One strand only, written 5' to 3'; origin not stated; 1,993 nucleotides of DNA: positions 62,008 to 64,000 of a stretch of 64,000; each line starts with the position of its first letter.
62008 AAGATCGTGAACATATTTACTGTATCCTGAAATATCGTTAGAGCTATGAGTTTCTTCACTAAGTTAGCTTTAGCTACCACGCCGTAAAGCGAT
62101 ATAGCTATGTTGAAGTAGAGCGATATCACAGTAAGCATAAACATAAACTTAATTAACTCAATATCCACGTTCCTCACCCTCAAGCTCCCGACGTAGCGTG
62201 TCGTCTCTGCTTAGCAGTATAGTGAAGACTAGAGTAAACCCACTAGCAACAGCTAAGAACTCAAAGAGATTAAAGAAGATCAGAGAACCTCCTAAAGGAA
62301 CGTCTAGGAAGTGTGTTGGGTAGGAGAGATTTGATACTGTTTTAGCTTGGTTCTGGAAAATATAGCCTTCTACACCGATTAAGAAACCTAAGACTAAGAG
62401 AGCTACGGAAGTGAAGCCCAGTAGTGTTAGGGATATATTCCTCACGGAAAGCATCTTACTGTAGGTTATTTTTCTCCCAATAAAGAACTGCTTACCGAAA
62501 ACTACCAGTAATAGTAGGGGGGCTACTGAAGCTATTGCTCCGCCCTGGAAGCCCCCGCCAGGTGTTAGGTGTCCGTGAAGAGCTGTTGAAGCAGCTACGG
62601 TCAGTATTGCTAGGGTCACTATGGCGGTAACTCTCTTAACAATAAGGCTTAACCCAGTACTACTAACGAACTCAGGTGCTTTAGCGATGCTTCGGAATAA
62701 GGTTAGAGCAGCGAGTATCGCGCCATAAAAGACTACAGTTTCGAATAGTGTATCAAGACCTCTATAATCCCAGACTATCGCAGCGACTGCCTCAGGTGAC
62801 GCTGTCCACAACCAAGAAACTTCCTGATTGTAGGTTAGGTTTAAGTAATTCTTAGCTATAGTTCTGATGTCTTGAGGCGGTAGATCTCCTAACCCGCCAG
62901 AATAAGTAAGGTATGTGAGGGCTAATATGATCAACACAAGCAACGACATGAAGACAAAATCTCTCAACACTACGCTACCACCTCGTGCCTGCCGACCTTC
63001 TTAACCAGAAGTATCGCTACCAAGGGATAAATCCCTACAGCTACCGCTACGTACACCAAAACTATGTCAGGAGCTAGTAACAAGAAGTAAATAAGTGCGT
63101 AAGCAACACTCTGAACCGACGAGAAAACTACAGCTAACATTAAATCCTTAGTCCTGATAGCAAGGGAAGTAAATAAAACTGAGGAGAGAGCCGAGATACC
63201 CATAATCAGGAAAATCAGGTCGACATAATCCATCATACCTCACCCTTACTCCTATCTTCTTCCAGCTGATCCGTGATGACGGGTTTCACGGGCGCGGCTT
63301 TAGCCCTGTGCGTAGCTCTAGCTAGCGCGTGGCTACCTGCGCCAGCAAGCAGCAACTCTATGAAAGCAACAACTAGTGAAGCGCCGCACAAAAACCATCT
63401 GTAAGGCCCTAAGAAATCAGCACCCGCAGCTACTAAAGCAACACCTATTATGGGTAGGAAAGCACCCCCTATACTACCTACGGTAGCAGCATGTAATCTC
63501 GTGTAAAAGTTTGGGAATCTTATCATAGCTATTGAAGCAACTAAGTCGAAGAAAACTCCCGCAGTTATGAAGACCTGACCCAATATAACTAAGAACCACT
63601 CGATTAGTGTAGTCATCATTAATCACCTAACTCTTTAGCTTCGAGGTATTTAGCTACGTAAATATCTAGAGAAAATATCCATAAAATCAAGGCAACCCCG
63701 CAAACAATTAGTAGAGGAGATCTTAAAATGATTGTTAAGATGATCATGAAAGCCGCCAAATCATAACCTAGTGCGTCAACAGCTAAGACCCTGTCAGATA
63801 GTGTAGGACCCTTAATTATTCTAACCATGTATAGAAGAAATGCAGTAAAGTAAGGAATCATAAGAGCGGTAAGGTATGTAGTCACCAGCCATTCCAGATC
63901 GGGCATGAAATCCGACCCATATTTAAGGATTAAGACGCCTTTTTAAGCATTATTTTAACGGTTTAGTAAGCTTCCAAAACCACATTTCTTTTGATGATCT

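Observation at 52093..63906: Mrp module plus FHL-type [NiFe] hydrogenase core ending in an NAD(P)H flavoprotein and polyferredoxin instead of a formate dehydrogenase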

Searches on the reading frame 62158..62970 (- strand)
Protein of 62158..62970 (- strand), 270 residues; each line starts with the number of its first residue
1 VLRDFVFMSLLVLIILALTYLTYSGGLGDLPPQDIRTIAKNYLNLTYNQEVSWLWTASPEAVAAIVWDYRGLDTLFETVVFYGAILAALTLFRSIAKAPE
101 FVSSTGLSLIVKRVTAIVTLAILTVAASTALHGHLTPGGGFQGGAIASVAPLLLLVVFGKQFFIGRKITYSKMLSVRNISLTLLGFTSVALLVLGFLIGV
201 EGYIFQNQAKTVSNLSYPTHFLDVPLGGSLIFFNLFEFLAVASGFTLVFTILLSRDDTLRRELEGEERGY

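Call 4: search_protein_families(library=pfam, proteins=[window:62158-62970:-], max_evalue=0.01)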
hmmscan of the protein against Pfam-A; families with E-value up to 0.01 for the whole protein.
window:62158-62970:- (270 aa): 1 family
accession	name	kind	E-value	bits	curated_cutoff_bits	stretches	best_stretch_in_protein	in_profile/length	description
PF04039.18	MnhB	-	1.1e-17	64.8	22.5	1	110-246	1-126/127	Domain related to MnhB subunit of Na+/H+ antiporter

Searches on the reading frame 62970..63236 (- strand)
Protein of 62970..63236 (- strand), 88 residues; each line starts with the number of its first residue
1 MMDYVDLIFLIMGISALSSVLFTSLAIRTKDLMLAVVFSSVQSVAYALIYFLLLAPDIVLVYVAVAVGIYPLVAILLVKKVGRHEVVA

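Call 4: search_protein_families(library=pfam, proteins=[window:62970-63236:-], max_evalue=0.01)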
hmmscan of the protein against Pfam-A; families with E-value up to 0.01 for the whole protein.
window:62970-63236:- (88 aa): 1 family
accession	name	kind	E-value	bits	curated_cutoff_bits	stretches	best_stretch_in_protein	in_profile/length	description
PF13244.11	MbhD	-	5e-10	39.8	27.2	1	20-82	4-66/67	MBH, subunit D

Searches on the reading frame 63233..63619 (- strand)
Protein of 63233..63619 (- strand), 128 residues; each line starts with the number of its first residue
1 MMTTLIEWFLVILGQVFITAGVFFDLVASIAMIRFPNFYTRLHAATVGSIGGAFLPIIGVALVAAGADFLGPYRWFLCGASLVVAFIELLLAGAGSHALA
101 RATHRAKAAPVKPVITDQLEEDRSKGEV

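Call 4: search_protein_families(library=pfam, proteins=[window:63233-63619:-], max_evalue=0.01)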
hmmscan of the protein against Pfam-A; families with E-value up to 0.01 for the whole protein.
window:63233-63619:- (128 aa): 1 family
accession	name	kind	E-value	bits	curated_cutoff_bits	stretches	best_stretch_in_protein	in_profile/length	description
PF03334.19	PhaG_MnhG_YufB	-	4e-16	59.4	23.4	1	17-104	1-80/80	Na+/H+ antiporter subunit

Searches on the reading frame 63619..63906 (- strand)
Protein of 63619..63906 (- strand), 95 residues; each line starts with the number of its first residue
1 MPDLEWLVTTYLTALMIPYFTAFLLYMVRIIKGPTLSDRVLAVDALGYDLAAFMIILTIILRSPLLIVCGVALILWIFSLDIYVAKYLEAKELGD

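Call 4: search_protein_families(library=pfam, proteins=[window:63619-63906:-], max_evalue=0.01)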
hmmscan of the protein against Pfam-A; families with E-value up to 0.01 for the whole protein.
window:63619-63906:- (95 aa): 2 families
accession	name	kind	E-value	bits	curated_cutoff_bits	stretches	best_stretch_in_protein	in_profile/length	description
PF04066.18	MrpF_PhaF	-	1.2e-10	42.1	23.3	1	38-89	2-53/53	Multiple resistance and pH regulation protein F (MrpF / PhaF)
PF16085.10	Phage_holin_3_5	-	0.0056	17.3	27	1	40-81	29-68/113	Bacteriophage holin Hol, superfamily III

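Call 62: find_encoding_contigs(protein=window:63619-63906:-, flank=10000, max_places=2)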
Protein window:63619-63906:- (95 aa): 1 contig read that carries it; 1 place shown.
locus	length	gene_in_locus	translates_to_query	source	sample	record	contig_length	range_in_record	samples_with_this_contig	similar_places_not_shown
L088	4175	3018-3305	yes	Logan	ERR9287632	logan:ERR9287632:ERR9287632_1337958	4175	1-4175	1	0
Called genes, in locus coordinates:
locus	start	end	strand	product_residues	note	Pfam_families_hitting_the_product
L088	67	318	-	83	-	PF02597:ThiS, PF09138:Urm1 (faint)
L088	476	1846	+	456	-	PF00206:Lyase_1, PF10397:ADSL_C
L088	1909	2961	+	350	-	PF02254:TrkA_N (weak), PF03435:Sacchrp_dh_NADP, PF16653:Sacchrp_dh_C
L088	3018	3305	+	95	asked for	PF04066:MrpF_PhaF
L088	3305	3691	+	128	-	PF03334:PhaG_MnhG_YufB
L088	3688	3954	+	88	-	PF13244:MbhD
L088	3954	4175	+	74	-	?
